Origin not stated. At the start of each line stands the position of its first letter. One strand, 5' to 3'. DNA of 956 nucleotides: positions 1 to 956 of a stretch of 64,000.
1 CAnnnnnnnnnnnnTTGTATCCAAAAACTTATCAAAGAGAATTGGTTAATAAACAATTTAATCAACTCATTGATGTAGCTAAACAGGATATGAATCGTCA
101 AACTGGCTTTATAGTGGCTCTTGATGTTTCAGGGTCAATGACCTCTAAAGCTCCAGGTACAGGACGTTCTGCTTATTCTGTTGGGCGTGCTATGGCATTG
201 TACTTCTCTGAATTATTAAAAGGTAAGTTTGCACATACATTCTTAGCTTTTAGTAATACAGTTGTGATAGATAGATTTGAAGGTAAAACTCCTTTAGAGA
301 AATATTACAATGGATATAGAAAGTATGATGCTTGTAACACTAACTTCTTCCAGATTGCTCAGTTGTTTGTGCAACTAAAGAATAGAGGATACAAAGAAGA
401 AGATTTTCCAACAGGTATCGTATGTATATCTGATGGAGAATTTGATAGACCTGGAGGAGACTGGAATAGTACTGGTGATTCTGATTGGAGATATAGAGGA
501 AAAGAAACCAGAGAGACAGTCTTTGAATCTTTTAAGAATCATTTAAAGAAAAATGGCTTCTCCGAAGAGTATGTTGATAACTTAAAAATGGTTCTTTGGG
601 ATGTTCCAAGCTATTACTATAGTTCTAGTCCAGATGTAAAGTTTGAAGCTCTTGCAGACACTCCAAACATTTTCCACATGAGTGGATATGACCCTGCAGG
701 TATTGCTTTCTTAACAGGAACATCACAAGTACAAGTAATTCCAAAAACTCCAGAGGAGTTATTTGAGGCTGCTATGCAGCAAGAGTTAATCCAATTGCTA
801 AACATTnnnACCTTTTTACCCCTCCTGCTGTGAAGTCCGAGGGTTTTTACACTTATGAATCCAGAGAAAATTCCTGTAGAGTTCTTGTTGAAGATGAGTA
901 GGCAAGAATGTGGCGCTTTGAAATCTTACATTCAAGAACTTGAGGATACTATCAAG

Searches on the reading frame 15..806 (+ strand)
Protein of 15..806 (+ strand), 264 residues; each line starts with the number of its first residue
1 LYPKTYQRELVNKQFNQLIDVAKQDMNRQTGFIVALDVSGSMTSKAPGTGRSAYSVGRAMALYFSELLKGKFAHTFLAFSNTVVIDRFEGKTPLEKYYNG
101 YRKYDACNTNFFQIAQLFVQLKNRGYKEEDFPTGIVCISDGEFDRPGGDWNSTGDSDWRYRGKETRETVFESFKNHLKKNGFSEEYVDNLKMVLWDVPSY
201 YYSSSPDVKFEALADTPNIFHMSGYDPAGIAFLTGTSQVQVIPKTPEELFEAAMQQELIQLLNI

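Call 59: search_protein_families(library=pfam, alignment_id=A2, max_evalue=0.0001)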
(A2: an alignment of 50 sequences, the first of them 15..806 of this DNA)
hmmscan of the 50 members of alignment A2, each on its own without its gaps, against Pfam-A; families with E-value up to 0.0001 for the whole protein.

A. member 1, window:15-806:+ (264 aa): 2 families
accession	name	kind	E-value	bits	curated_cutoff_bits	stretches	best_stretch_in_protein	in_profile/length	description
PF25043.1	DUF7788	-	5.1e-10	39.4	27.1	1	36-230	6-179/221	Domain of unknown function (DUF7788)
PF25045.1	vWA_Ro60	-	1.1e-05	25.8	27.7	1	32-110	2-77/165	Ro60 vWA domain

B. families by the number of members that match (of 50 scanned): 36 families (the first 25 are shown)
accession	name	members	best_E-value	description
PF00476.26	DNA_pol_A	1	7e-47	DNA polymerase family A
PF04095.22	NAPRTase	1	9.8e-45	Nicotinate phosphoribosyltransferase (NAPRTase) family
PF03747.19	ADP_ribosyl_GH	1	5.5e-40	ADP-ribosylglycohydrolase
PF02511.20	Thy1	1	3.1e-33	Thymidylate synthase complementing protein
PF25283.1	DUF7873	1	1.7e-32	Family of unknown function (DUF7873)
PF00075.30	RNase_H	1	6.4e-29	RNase H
PF25109.1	HAD_PNKP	1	6.1e-25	Polynucleotide kinase PNKP phosphatase domain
PF17767.7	NAPRTase_N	1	2.9e-24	Nicotinate phosphoribosyltransferase (NAPRTase) N-terminal domain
PF04542.20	Sigma70_r2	1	1.1e-21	Sigma-70 region 2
PF01145.31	Band_7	1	4.6e-21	SPFH domain / Band 7 family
PF01068.26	DNA_ligase_A_M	1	9.6e-21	ATP dependent DNA ligase domain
PF04851.21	ResIII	1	4.1e-18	Type III restriction enzyme, res subunit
PF13671.12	AAA_33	1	2e-17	AAA domain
PF01612.26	DNA_pol_A_exo1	1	2.5e-15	3'-5' exonuclease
PF04545.22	Sigma70_r4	1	6.9e-15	Sigma-70, region 4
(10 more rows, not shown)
